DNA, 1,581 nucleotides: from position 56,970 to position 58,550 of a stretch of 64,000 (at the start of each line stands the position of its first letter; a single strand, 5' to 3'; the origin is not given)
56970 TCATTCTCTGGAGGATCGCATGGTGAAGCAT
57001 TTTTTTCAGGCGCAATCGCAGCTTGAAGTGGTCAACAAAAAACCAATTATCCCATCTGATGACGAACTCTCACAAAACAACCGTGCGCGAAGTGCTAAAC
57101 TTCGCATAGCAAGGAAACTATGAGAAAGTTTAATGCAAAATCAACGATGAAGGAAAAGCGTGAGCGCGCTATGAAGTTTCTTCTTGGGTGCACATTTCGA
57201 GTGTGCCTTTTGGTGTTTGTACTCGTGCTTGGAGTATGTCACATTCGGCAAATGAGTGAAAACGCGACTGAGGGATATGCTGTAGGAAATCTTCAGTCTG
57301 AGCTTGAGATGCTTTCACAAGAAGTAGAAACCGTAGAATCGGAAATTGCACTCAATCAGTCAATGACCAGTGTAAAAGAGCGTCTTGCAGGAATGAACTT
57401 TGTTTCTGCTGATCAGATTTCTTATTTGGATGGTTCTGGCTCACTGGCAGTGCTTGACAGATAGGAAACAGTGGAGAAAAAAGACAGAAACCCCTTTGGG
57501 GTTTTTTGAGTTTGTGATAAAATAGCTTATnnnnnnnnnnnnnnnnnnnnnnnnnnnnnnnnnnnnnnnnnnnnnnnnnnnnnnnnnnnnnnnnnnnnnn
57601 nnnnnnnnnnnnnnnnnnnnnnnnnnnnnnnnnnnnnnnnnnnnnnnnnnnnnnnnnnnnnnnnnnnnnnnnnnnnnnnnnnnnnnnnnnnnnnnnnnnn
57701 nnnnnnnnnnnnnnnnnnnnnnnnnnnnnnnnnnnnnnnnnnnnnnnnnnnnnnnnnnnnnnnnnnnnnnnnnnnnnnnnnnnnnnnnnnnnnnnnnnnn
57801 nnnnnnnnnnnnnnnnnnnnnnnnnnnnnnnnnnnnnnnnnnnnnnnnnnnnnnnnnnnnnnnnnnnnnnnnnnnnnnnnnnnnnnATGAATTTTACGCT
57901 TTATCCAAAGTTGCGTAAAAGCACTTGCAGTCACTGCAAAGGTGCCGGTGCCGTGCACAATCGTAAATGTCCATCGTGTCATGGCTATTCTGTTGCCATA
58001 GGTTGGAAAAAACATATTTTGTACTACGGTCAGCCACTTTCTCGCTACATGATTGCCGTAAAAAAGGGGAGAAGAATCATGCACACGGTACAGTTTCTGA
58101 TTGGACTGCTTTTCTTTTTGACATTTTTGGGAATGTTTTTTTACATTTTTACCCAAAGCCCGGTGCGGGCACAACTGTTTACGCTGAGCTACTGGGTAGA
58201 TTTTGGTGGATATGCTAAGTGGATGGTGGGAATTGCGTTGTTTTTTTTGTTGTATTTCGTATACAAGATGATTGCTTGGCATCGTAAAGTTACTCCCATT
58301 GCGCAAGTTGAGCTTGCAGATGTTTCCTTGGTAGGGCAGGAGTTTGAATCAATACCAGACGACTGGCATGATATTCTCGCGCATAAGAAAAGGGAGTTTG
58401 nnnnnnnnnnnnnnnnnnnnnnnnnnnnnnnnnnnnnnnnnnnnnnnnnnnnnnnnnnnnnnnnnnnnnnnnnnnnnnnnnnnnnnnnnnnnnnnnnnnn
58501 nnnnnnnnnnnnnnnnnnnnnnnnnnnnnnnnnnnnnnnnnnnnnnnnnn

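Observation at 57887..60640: Membrane-anchored Clp/Hsp100 ATPase with an N-terminal zinc ribbon and a catalytically degenerate first AAA+ domain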

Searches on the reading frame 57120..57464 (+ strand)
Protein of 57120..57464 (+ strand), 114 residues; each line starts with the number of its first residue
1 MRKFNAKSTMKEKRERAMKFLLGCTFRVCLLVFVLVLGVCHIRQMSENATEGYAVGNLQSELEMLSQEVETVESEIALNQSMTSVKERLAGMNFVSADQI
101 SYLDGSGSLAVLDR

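Call 3: search_protein_families(library=pfam, proteins=[window:57120-57464:+], max_evalue=0.01)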
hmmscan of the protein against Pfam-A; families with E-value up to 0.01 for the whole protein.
window:57120-57464:+ (114 aa): 0 families

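Call 29: search_protein_families(library=ncbifam, proteins=[window:57120-57464:+], max_evalue=0.001)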
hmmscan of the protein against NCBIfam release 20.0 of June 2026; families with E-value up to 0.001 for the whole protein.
window:57120-57464:+ (114 aa): 1 family
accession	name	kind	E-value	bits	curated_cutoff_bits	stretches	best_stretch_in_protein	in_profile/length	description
NF053549.1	FtsL_Actino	equivalog_domain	5.1e-05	23.1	55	1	29-104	5-81/83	cell division protein FtsL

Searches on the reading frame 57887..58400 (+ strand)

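Call 50: search_protein_families(library=phrogs, proteins=[window:57887-58400:+], max_evalue=0.01)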
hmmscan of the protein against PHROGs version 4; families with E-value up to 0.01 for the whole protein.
window:57887-58400:+ (171 aa): 3 families
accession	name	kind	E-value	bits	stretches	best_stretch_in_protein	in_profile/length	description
phrog_127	-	transcription regulation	0.0039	17.9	1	10-39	147-174/253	anti-termination protein Q-like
phrog_14965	-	unknown function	0.0062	17.1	1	11-52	102-143/200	-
phrog_3931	-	unknown function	0.0091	17.1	1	11-33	29-52/59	-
